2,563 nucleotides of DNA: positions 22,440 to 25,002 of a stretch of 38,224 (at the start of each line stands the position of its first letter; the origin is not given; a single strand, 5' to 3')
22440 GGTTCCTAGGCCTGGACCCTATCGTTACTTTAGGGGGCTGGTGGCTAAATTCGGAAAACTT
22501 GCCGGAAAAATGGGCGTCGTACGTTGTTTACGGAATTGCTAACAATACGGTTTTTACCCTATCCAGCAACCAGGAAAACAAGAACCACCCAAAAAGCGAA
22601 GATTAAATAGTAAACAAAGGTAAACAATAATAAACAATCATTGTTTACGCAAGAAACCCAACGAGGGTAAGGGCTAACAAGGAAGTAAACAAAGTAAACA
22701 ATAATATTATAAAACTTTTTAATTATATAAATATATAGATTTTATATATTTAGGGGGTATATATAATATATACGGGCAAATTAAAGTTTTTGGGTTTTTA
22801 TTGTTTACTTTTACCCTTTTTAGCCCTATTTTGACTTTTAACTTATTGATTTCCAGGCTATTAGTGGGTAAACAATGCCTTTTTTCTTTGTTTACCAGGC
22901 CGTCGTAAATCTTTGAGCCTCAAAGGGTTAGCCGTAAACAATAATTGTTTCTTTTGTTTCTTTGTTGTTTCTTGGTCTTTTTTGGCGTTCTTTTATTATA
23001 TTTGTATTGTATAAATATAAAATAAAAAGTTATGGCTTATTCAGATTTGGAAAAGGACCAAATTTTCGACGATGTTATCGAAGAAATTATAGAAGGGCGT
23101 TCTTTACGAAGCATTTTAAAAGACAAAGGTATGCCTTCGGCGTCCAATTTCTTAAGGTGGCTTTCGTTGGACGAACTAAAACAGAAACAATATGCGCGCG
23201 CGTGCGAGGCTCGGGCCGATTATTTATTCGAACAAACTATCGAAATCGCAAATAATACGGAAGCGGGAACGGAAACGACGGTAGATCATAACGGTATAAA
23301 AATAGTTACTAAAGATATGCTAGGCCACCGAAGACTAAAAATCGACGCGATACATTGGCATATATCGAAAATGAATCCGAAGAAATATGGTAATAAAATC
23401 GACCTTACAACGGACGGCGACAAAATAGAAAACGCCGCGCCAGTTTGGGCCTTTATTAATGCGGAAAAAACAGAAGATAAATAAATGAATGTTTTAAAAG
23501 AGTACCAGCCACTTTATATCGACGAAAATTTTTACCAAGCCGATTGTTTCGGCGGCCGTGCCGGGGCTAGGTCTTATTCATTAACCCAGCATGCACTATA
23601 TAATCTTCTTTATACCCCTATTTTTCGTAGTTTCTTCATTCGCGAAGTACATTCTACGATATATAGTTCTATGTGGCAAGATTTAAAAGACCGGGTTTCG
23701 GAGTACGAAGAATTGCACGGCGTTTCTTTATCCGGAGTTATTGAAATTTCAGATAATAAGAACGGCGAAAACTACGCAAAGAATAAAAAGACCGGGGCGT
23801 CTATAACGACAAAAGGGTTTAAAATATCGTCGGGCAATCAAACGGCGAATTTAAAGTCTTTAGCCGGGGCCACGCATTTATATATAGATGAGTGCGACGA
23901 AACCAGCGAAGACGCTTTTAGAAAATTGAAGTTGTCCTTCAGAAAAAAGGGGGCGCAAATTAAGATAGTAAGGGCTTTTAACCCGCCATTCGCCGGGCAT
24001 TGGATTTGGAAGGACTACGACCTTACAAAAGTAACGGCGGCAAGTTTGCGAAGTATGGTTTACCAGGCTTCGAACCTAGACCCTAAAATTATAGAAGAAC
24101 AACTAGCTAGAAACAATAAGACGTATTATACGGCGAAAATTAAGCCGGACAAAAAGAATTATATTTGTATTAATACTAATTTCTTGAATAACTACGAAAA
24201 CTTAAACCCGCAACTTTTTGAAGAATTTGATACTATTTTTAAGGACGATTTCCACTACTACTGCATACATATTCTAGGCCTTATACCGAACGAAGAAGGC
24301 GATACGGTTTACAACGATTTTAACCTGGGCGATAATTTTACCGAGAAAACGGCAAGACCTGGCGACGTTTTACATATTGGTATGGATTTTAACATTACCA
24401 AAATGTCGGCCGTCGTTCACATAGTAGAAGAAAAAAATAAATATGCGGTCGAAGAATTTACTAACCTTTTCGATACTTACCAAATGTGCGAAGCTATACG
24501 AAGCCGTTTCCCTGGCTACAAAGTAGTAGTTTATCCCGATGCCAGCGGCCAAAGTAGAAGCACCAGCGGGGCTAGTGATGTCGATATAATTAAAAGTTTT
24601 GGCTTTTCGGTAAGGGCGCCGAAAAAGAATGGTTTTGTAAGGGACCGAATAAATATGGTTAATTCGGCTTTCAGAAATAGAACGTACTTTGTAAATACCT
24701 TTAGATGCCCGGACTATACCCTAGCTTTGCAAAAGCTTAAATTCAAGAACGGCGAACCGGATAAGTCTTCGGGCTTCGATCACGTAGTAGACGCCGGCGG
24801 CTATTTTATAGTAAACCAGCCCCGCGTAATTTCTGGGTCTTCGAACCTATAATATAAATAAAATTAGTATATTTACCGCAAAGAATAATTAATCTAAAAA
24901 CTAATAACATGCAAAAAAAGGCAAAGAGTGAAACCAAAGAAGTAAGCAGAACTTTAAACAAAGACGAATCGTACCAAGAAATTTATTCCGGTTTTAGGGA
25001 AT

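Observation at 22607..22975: Element B is a diverged paralogue of element A in the same orientation; the pair brackets the entire 16.8-kb early/replication module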

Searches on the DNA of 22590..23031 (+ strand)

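Call 8: search_dna_similar(query=window:22590-23031:+, collection=phages, mode=distant, max_rows=30)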
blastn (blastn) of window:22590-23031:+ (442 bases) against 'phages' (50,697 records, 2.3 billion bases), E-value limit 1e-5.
Records with a match: 2; places in all: 2; records where one place covers at least 80% of the query: 0.
Best place of each record, by identity: 60-80% 2.
By first word of the organism name: Croceibacter 2.
By host as written in the record: Croceibacter atlanticus HTCC2559 2.
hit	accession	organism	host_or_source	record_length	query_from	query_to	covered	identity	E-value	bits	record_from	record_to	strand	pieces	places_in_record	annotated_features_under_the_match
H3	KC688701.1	Croceibacter phage P2559Y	Croceibacter atlanticus HTCC2559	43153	23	146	28%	78.3%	4e-14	85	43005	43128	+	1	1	none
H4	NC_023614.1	Croceibacter phage P2559Y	Croceibacter atlanticus HTCC2559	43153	23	146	28%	78.3%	4e-14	85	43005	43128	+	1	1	none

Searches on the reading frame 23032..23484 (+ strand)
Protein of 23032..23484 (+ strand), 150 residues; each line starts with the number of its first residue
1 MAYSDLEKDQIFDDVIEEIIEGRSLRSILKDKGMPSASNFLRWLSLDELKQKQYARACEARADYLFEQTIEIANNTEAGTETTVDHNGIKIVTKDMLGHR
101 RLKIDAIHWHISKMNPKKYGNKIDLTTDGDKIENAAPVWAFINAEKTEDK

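Call 19: search_protein_families(library=phrogs, proteins=[window:23032-23484:+], max_evalue=0.01)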
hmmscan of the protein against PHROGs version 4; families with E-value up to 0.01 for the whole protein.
window:23032-23484:+ (150 aa): 1 family
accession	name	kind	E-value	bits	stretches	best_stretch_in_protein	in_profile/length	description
phrog_1482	-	head and packaging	1.9e-35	122.6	1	9-133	18-127/147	terminase small subunit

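Call 20: search_protein_families(library=pfam, proteins=[window:23032-23484:+], max_evalue=0.01)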
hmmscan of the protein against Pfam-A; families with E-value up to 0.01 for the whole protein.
window:23032-23484:+ (150 aa): 1 family
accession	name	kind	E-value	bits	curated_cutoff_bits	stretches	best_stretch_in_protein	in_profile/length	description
PF20901.3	Sf6_terminase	-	1.2e-31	109.3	27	1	9-125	3-105/106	Bacteriophage Sf6, terminase small subunit-like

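Call 21: find_related_loci(query=window:23032-23484:+, collection=viral_contigs, flank=3000)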
Query window:23032-23484:+ (150 aa) in viral_contigs; peptide patterns used: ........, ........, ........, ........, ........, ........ (x = any residue, [..] = any of these).
15 stretches matched a pattern; 10 encode a relative of the query (tblastn E <= 1e-3); 10 distinct loci.
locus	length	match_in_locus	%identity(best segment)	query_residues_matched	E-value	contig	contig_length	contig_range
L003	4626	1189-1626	60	1-146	4e-60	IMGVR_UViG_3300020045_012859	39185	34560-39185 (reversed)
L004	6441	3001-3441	54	1-146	7e-54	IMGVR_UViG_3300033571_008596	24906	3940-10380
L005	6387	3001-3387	58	7-136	4e-47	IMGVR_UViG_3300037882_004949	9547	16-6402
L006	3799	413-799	58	7-136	4e-47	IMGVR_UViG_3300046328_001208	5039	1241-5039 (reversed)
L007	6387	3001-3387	58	7-136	4e-47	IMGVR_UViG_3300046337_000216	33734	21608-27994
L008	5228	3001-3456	29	8-150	2e-14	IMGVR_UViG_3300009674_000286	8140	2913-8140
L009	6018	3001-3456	28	8-150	2e-13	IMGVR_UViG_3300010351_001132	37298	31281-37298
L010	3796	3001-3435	28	15-150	3e-13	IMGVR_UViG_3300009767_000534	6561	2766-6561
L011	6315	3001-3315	27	13-124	8e-8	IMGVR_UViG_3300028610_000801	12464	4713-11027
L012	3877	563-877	27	13-124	7e-8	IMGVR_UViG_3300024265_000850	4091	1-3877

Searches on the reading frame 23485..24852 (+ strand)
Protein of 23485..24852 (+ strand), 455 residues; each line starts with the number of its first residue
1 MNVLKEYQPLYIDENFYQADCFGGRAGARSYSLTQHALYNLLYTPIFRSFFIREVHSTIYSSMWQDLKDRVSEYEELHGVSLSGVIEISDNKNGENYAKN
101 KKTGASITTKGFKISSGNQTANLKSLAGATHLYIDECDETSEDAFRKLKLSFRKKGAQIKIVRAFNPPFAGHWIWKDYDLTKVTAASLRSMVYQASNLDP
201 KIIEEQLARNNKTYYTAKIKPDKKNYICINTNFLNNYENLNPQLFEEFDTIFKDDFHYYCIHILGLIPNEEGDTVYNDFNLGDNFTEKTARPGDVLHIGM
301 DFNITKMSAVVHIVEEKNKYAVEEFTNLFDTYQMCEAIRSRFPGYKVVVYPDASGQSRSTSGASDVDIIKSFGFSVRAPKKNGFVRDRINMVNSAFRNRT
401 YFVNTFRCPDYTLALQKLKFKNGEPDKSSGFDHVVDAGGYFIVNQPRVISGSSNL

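Call 19: search_protein_families(library=phrogs, proteins=[window:23485-24852:+], max_evalue=0.01)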
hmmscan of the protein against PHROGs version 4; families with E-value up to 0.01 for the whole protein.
window:23485-24852:+ (455 aa): 3 families
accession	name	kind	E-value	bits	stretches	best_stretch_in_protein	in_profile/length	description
phrog_10250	-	head and packaging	2.4e-31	110.2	1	263-445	14-215/228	terminase large subunit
phrog_3717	-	head and packaging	9e-14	52.6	1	8-215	16-216/277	terminase large subunit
phrog_38319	-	unknown function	0.004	17.6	1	264-312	221-269/271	-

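Call 20: search_protein_families(library=pfam, proteins=[window:23485-24852:+], max_evalue=0.01)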
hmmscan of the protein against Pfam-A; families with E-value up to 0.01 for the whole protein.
window:23485-24852:+ (455 aa): 2 families
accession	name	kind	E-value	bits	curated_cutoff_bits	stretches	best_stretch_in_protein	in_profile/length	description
PF04466.19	Terminase_3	-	8.2e-16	58.6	23.2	1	22-215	8-187/201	Phage terminase large subunit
PF17289.8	Terminase_6C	-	1.5e-08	35.2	22.6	1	298-444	1-154/155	Terminase RNaseH-like domain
